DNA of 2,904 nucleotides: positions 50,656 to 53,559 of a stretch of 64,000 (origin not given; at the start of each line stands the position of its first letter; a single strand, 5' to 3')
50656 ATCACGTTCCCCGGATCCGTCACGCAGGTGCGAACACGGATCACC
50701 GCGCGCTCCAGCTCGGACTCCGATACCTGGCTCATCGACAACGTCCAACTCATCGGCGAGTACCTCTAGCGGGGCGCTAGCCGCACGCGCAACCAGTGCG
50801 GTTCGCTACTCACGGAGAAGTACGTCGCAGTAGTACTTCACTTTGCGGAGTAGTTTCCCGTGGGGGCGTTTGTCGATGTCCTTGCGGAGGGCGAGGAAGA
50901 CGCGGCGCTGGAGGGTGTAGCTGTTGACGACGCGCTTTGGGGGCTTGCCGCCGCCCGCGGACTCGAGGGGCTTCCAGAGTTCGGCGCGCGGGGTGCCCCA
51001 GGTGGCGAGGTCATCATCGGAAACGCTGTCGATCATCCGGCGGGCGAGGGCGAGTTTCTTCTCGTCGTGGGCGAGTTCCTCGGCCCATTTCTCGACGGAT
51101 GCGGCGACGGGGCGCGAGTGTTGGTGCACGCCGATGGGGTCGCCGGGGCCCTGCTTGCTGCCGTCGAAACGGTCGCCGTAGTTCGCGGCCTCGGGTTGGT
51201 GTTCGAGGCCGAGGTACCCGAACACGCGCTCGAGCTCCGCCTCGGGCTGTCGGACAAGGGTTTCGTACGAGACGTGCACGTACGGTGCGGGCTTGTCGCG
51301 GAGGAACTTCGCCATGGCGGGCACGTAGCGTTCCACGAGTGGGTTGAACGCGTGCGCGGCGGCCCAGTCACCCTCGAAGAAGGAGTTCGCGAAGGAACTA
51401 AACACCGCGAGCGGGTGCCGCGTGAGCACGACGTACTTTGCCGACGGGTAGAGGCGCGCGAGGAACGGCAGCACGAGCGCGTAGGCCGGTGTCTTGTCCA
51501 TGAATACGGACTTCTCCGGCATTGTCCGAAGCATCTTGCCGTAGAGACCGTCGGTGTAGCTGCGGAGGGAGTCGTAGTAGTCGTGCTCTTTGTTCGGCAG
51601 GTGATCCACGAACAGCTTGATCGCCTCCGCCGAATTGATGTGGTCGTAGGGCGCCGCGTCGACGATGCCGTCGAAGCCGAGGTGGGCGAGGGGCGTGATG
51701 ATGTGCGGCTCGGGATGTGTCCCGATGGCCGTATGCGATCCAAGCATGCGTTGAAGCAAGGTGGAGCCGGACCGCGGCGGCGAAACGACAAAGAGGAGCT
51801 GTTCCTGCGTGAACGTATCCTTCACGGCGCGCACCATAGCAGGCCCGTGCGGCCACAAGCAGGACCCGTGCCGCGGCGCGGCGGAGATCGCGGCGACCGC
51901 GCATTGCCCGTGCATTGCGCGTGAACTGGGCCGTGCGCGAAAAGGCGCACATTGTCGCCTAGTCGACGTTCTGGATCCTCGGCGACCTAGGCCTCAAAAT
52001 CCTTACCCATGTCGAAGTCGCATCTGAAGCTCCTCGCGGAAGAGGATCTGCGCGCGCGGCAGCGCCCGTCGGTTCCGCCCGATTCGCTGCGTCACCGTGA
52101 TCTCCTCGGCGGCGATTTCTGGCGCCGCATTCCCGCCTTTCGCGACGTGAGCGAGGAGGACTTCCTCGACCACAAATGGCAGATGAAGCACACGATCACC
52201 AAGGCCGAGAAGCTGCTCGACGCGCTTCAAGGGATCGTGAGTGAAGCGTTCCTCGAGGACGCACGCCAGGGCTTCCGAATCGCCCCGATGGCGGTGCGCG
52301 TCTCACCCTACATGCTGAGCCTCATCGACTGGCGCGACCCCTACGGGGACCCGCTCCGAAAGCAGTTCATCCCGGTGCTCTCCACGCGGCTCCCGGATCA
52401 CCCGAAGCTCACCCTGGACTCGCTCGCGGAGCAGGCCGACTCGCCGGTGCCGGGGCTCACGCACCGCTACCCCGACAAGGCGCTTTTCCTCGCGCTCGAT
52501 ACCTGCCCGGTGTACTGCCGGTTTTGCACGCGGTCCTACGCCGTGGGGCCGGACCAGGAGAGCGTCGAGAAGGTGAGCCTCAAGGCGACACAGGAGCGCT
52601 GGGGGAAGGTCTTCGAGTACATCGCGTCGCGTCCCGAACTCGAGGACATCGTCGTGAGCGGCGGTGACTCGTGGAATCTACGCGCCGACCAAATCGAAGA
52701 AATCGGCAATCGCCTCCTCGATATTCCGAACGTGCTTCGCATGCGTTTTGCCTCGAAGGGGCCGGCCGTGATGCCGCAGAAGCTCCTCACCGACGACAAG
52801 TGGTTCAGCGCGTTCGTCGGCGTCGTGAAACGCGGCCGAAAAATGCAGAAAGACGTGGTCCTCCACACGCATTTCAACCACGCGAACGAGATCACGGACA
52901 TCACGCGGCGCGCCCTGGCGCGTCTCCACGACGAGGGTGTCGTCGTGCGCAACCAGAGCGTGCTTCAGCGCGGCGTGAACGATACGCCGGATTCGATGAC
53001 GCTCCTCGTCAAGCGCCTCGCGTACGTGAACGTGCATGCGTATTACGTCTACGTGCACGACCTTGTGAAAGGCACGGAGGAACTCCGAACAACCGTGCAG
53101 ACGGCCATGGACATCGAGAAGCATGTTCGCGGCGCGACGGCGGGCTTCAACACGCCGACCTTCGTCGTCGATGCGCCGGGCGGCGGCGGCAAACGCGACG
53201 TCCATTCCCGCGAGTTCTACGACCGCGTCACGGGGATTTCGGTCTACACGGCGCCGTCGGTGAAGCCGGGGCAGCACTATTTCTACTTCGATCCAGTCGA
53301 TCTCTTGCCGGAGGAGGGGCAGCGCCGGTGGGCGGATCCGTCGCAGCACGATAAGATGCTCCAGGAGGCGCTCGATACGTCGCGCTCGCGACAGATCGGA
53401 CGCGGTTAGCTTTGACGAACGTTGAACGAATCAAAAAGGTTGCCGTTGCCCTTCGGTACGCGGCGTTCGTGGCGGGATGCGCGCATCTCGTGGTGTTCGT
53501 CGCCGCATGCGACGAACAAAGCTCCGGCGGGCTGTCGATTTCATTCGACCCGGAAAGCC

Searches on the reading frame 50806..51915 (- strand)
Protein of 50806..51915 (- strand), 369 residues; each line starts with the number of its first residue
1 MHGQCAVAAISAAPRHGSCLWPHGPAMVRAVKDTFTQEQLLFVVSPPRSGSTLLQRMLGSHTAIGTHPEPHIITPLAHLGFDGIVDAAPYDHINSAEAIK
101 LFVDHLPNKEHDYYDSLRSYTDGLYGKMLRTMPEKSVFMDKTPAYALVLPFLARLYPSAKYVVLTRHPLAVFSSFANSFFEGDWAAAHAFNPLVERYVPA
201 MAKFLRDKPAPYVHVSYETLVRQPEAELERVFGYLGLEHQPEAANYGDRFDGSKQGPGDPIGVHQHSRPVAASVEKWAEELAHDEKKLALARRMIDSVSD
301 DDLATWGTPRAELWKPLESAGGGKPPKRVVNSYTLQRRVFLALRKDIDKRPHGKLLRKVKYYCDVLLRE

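Call 51: search_protein_families(library=pfam, proteins=[window:50806-51915:-], max_evalue=0.001)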
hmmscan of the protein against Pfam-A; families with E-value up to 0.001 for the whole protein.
window:50806-51915:- (369 aa): 2 families
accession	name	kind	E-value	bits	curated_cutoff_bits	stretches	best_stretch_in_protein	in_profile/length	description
PF13469.12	Sulfotransfer_3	-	2.8e-30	106.7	27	1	41-240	2-215/216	Sulfotransferase family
PF00685.33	Sulfotransfer_1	-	2.4e-08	34.1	22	1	41-243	4-187/255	Sulfotransferase domain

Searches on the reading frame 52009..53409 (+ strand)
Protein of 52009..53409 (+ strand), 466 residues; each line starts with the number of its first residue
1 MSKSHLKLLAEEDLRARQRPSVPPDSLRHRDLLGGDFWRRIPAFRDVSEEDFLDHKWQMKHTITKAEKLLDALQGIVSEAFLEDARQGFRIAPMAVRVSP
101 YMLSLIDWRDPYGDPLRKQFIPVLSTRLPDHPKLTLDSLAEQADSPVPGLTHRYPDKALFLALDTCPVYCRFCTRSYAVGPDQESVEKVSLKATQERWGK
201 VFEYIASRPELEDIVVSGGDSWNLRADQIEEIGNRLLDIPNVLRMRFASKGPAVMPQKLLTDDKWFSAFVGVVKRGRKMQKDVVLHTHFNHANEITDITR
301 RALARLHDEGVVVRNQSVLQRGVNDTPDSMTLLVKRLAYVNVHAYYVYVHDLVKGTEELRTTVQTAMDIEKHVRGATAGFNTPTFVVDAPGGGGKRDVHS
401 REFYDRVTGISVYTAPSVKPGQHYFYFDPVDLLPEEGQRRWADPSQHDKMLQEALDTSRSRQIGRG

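Call 51: search_protein_families(library=pfam, proteins=[window:52009-53409:+], max_evalue=0.001)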
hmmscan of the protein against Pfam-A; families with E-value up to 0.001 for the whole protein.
window:52009-53409:+ (466 aa): 1 family
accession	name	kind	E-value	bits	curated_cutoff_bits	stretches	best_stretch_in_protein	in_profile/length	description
PF12544.13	LAM_C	-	3.6e-07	30.8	26.7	1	372-398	3-29/127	Lysine-2,3-aminomutase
